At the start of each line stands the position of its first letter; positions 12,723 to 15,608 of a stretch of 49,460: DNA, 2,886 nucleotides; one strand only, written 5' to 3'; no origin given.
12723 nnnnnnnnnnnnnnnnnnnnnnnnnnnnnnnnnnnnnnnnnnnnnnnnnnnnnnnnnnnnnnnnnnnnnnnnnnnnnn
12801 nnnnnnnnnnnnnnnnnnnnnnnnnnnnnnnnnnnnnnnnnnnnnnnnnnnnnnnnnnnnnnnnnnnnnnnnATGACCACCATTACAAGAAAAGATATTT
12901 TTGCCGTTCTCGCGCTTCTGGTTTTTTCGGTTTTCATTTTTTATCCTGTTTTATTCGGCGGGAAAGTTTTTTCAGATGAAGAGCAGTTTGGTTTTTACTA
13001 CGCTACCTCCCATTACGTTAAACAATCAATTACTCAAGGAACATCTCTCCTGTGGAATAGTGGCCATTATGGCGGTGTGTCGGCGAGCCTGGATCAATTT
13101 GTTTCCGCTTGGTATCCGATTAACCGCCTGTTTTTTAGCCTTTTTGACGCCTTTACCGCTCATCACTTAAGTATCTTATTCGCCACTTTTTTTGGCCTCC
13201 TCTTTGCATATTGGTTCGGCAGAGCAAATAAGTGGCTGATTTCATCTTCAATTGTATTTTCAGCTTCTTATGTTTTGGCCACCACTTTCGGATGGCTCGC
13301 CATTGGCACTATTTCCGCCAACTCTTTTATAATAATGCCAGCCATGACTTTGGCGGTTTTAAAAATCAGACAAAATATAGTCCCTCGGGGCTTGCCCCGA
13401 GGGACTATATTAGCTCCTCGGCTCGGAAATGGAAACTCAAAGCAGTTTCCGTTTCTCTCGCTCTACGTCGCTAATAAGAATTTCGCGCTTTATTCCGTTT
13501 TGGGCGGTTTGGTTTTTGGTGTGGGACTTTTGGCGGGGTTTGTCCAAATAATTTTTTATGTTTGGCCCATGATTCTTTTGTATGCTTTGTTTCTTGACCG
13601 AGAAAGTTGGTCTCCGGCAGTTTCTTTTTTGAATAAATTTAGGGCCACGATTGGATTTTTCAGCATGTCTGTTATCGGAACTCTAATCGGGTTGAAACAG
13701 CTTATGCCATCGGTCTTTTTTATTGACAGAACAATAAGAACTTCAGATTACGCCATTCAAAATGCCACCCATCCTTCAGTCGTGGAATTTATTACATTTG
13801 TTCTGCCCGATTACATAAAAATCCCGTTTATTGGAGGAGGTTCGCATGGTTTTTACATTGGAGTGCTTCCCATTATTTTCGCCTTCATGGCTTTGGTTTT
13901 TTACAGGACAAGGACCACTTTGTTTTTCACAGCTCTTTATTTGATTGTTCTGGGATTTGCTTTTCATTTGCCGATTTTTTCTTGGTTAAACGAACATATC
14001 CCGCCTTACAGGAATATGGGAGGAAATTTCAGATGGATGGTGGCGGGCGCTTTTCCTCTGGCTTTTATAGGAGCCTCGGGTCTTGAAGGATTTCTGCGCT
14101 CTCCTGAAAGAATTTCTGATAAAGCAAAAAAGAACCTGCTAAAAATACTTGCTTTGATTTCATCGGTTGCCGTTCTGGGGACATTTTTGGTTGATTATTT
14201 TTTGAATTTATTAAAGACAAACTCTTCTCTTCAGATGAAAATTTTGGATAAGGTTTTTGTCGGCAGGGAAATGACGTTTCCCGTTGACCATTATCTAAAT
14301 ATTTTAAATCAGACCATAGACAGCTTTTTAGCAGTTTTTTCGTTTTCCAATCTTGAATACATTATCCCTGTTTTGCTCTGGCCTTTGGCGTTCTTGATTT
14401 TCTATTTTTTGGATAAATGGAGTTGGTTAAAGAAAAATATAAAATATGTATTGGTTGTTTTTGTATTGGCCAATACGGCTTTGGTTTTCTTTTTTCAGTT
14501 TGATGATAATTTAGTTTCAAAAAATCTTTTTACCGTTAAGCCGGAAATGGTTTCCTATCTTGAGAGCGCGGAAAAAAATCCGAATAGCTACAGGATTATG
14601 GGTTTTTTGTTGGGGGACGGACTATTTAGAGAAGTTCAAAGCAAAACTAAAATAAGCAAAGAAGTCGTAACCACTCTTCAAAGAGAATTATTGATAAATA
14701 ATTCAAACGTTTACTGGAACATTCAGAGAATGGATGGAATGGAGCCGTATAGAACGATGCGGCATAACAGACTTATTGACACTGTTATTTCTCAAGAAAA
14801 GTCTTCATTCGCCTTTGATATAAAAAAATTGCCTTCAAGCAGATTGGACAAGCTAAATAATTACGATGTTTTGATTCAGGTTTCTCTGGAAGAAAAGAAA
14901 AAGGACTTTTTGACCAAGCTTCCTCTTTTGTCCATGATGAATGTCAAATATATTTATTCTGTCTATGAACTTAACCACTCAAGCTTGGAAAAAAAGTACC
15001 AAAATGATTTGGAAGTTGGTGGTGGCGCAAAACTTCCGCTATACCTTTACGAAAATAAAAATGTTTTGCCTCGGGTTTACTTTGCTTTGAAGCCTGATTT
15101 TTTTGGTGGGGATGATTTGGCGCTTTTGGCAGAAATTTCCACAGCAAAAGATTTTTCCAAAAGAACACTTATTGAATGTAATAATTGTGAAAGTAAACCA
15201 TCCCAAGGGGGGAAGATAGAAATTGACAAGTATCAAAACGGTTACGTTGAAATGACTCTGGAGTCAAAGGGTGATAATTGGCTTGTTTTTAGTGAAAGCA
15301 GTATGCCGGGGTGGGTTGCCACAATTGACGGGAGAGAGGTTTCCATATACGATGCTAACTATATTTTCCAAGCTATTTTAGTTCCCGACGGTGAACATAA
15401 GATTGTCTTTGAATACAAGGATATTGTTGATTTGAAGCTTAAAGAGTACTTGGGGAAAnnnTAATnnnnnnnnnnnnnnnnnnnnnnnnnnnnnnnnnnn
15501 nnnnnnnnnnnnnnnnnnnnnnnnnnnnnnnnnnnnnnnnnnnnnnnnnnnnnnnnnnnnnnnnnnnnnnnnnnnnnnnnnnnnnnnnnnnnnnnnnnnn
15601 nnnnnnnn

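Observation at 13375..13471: Palindromic repeat element inserted in frame inside a YfhO-family gene (RPE-like behaviour)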

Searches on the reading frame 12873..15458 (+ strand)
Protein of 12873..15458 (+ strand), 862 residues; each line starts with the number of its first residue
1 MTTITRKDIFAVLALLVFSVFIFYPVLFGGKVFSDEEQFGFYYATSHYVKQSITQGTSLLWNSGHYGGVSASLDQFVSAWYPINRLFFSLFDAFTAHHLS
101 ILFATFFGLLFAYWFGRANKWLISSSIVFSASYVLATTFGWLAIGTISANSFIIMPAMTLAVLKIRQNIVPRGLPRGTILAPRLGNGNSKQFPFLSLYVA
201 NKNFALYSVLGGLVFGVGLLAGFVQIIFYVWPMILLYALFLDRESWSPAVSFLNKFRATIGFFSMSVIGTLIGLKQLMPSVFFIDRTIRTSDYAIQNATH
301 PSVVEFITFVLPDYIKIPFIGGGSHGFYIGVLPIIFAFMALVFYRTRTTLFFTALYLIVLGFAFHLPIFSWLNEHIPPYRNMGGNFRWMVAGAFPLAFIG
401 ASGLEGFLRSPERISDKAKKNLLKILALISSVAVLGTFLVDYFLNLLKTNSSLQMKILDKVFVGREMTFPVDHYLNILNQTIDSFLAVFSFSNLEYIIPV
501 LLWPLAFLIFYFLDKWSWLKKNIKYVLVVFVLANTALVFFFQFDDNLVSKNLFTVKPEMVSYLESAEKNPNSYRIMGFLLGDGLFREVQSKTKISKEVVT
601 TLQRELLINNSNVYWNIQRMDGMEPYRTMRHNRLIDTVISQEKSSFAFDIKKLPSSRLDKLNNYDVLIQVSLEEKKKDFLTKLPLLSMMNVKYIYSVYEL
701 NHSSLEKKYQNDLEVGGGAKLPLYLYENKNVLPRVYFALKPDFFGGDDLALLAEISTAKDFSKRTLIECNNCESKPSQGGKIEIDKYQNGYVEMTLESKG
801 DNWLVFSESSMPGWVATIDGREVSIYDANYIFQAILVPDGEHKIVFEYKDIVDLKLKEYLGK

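Call 14: find_homologous_proteins(query=window:12873-15458:+)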
Query window:12873-15458:+ (862 aa): 72 proteins with E <= 0.001 among 8000 candidates.
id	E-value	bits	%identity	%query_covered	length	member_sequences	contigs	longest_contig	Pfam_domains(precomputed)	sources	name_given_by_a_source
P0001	0.0e+0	1699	88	99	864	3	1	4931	PF09586.17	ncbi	-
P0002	0.0e+0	1146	61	99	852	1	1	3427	-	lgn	-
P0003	2.0e-283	961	53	100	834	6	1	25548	PF09586.17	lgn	-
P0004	1.3e-243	829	46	100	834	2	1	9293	PF09586.17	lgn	-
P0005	1.8e-239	816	46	99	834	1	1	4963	PF09586.17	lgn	-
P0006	4.6e-239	814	44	99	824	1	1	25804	PF09586.17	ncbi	-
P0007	3.9e-236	805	45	100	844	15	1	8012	PF09586.17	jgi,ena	-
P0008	8.6e-233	793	45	99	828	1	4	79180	PF09586.17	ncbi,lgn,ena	-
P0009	2.3e-231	789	44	97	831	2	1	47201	PF09586.17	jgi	jgi:hypothetical protein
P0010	1.1e-226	773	44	99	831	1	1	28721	PF09586.17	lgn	-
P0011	2.3e-225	769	44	97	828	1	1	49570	PF09586.17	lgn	-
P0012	2.9e-223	762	44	97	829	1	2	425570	PF09586.17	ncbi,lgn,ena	-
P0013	1.0e-222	760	44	98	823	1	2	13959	PF09586.17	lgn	-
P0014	7.4e-222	757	44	99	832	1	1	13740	PF09586.17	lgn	-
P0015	1.1e-221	757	44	97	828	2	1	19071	PF09586.17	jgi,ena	-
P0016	1.9e-221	756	44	98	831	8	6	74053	PF09586.17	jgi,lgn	jgi:hypothetical protein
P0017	1.8e-220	753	43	97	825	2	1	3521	PF09586.17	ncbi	-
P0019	1.1e-219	750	45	97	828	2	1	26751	PF09586.17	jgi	-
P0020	5.9e-218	744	43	98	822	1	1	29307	PF09586.17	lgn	-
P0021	3.5e-217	742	42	99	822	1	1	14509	PF09586.17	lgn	-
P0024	4.4e-213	728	43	98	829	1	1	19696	PF09586.17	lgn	-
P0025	2.4e-212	726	42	99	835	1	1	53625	PF09586.17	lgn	-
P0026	2.5e-211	722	42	100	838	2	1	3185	PF09586.17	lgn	-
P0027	1.1e-210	720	43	97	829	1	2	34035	PF09586.17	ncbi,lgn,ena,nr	ncbi:hypothetical protein EXS56_00555 [Candidatus Kaiserbacteria bacterium]|nr:hypothetical protein 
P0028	1.7e-210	720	42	97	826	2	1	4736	PF09586.17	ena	-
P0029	3.6e-210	719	43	98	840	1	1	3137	PF09586.17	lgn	-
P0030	1.5e-209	717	42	96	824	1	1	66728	PF09586.17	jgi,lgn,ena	-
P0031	2.6e-209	716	44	97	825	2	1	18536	PF09586.17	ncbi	-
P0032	1.3e-208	713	42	97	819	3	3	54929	PF09586.17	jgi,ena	-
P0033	1.8e-208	713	42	99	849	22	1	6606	PF09586.17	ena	-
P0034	6.6e-208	711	42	97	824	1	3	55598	PF09586.17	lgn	-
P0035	6.9e-208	711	42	97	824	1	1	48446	PF09586.17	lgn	-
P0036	9.5e-208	711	43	96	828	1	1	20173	PF09586.17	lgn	-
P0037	6.8e-207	708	39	100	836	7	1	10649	PF09586.17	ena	-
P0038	2.2e-204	699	41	98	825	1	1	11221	PF09586.17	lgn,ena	-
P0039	6.2e-204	698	42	98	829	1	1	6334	PF09586.17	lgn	-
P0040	1.4e-203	697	43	98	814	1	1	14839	PF09586.17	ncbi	-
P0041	2.8e-202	693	41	97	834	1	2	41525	PF09586.17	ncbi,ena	ncbi:MAG: YfhO family protein [Patescibacteria group bacterium]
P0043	3.2e-200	686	41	98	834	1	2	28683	PF09586.17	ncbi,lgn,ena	-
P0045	5.5e-198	678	42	97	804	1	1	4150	PF09586.17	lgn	-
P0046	6.0e-198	678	39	98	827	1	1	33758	PF09586.17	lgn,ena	-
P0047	6.7e-197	675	41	99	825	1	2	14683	PF09586.17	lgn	-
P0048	2.0e-196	673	40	97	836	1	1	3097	PF09586.17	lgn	-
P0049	1.5e-195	670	40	97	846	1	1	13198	PF09586.17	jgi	jgi:hypothetical protein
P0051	5.6e-193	662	41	96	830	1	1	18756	PF09586.17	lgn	-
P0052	5.1e-192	659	40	98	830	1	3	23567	PF09586.17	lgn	-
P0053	1.3e-191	657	40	98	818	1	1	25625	PF09586.17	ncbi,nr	ncbi:MAG: YfhO family protein [Patescibacteria group bacterium]|nr:YfhO family protein [Patescibacte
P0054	5.6e-191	655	41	98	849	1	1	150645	PF09586.17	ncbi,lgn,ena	-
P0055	2.3e-188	647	40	99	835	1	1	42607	PF09586.17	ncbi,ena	-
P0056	4.5e-188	646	39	98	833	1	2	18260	PF09586.17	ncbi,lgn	ncbi:MAG: hypothetical protein WAZ27_00310 [Minisyncoccia bacterium]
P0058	5.1e-11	60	32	19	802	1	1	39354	PF09586.17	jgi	-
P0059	6.1e-10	56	23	50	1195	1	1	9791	PF09586.17,PF00535.33,PF13231.13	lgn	-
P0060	1.1e-9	55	26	15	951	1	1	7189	PF09586.17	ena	-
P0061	1.4e-9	55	27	19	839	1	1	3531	PF09586.17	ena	-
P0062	2.3e-9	54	26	19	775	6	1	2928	PF09586.17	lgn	-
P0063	2.3e-9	54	23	95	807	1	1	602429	PF09586.17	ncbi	-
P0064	2.0e-8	51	23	19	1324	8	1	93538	PF01943.23,PF09586.17,PF13440.12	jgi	jgi:O-antigen/teichoic acid export membrane protein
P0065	1.7e-7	48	22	98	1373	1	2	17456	PF01943.23,PF09586.17,PF13440.12,PF03023.20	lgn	-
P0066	1.5e-6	45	25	19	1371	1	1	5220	PF01943.23,PF09586.17,PF13440.12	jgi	jgi:O-antigen/teichoic acid export membrane protein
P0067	6.6e-6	43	23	20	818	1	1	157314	PF09586.17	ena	-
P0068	5.2e-5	40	26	12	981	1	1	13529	PF09586.17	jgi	jgi:hypothetical protein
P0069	5.2e-5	40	24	32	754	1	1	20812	PF09586.17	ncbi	-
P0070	4.5e-4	37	34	8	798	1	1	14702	PF09586.17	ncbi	ncbi:MAG TPA: YfhO family protein [Verrucomicrobiae bacterium]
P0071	5.8e-4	36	29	19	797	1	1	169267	PF09586.17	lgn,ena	-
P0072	9.5e-4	36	34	8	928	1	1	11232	PF09586.17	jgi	jgi:hypothetical protein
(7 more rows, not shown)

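Call 16: find_encoding_contigs(protein=P0001, flank=10000, max_places=4)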
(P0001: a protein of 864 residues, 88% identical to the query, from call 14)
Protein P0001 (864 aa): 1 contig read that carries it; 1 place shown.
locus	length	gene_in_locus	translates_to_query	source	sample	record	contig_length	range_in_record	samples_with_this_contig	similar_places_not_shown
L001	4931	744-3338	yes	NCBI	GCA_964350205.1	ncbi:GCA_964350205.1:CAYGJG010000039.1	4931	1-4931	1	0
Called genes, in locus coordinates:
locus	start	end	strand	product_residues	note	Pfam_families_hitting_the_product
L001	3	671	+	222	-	?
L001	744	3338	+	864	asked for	PF09586:YfhO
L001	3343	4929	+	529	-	?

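Call 17: find_encoding_contigs(protein=P0002, flank=10000, max_places=4)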
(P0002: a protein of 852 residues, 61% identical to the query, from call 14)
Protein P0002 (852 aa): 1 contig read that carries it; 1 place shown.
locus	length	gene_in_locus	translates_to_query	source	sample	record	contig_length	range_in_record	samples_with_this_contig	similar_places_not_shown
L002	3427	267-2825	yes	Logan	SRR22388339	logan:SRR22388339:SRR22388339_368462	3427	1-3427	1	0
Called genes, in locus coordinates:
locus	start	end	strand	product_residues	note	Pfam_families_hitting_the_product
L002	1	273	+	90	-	?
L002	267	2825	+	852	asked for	-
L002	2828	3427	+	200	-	?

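Call 18: find_encoding_contigs(protein=P0003, flank=10000, max_places=4)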
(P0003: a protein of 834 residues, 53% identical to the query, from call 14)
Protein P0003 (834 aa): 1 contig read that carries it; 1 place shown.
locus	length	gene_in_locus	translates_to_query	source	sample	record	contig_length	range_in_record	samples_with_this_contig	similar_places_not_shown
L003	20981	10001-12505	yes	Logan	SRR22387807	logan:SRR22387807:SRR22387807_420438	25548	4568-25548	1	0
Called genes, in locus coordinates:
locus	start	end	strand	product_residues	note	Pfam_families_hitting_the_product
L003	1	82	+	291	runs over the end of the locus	PF03721:UDPG_MGDP_dh_N, PF00984:UDPG_MGDP_dh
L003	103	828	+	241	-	PF00535:Glycos_transf_2, PF10111:Glyco_tranf_2_2, PF13641:Glyco_tranf_2_3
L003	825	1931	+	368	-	-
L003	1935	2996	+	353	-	PF00534:Glycos_transf_1, PF13692:Glyco_trans_1_4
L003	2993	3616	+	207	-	PF13489:Methyltransf_23 (weak), PF08241:Methyltransf_11, PF13649:Methyltransf_25 (faint)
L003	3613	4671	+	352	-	PF03016:Exostosin_GT47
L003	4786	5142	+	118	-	PF03083:MtN3_slv (weak)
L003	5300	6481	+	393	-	PF08421:Methyltransf_13, PF13489:Methyltransf_23, PF08241:Methyltransf_11, PF08242:Methyltransf_12, PF08484:Methyltransf_14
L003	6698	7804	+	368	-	PF01073:3Beta_HSD, PF01370:Epimerase, PF02719:Polysacc_synt_2 (faint), PF07993:NAD_binding_4, PF16363:GDP_Man_Dehyd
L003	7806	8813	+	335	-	PF01408:GFO_IDH_MocA, PF22725:GFO_IDH_MocA_C3, PF02894:GFO_IDH_MocA_C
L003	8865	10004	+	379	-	PF00534:Glycos_transf_1, PF13692:Glyco_trans_1_4, PF13524:Glyco_trans_1_2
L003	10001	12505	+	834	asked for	PF09586:YfhO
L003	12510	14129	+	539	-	PF00535:Glycos_transf_2, PF10111:Glyco_tranf_2_2 (weak), PF13641:Glyco_tranf_2_3, PF08241:Methyltransf_11, PF13649:Methyltransf_25 (faint)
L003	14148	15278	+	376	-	PF03102:NeuB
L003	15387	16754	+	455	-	PF01943:Polysacc_synt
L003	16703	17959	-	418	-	PF00535:Glycos_transf_2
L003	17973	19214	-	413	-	PF03446:NAD_binding_2 (weak), PF03721:UDPG_MGDP_dh_N, PF00984:UDPG_MGDP_dh, PF03720:UDPG_MGDP_dh_C (weak)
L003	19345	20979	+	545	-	?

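Call 76: predict_structure(alignment_id=A2)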
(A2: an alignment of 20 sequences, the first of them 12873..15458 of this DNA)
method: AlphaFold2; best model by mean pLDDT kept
length: 862 residues; sequences in the alignment: 20
mean_pLDDT: 83.6   pTM: 0.85
mean pLDDT of the five models: 83.6, 82.7, 79.9, 79.1, 78.5
residues with pLDDT >= 90: 272; 70-90: 484; 50-70: 82; < 50: 24
segments of 3 or more residues with pLDDT < 50: 171-192
pLDDT, mean of each block of 10 residues (from residue 1): 72 95 93 82 86 88 71 69 89 93 95 94 95 90 84 94 83 40 37 55 88 91 83 96 81 84 96 85 81 75 66 65 65 88 88 94 85 83 79 93 92 84 88 86 89 87 75 79 80 81 90 89 93 91 86 87 84 85 64 75 84 84 71 77 74 83 83 88 89 91 92 81 92 88 87 86 84 74 89 92 89 93 92 92 94 85 65
secondary structure, 60 per line:
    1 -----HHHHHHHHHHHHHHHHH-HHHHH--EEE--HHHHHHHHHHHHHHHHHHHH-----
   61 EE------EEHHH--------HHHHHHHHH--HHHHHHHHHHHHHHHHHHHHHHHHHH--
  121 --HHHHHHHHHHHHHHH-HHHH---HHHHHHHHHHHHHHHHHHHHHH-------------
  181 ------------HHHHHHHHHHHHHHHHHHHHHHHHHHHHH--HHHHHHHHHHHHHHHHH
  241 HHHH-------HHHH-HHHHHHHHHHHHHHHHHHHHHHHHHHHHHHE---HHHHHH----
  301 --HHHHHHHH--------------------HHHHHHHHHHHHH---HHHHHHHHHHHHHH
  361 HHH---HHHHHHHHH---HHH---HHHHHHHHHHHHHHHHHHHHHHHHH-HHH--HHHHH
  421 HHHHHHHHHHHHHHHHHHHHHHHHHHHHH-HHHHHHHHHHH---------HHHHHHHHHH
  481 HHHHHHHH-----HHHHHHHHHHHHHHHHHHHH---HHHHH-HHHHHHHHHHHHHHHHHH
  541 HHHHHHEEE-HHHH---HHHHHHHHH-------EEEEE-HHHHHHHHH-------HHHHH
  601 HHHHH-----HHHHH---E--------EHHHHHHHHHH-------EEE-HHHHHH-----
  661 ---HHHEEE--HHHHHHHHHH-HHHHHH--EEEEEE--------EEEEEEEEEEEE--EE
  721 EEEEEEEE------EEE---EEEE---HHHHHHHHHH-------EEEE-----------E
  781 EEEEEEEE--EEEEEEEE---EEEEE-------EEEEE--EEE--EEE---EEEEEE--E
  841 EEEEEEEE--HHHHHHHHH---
elements in order (helices of 4 or more, strands of 3 or more residues): H6-22 H24-28 E31-33 H36-55 H82-90 H93-118 H123-137 H139-142 H146-167 H193-221 H224-244 H252-255 H257-286 H291-296 H303-310 H331-343 H347-363 H367-375 H385-409 H416-449 H451-461 H471-488 H494-513 H517-521 H523-546 E547-549 H551-554 H558-566 E574-578 H580-588 H596-605 H611-615 H629-638 E646-648 H650-655 E667-669 H672-681 H683-688 E691-696 E705-716 E719-728 E735-737 E741-744 H748-757 E765-768 E780-788 E791-798 E802-806 E814-818 E821-823 E826-828 E832-837 E840-848 H851-859
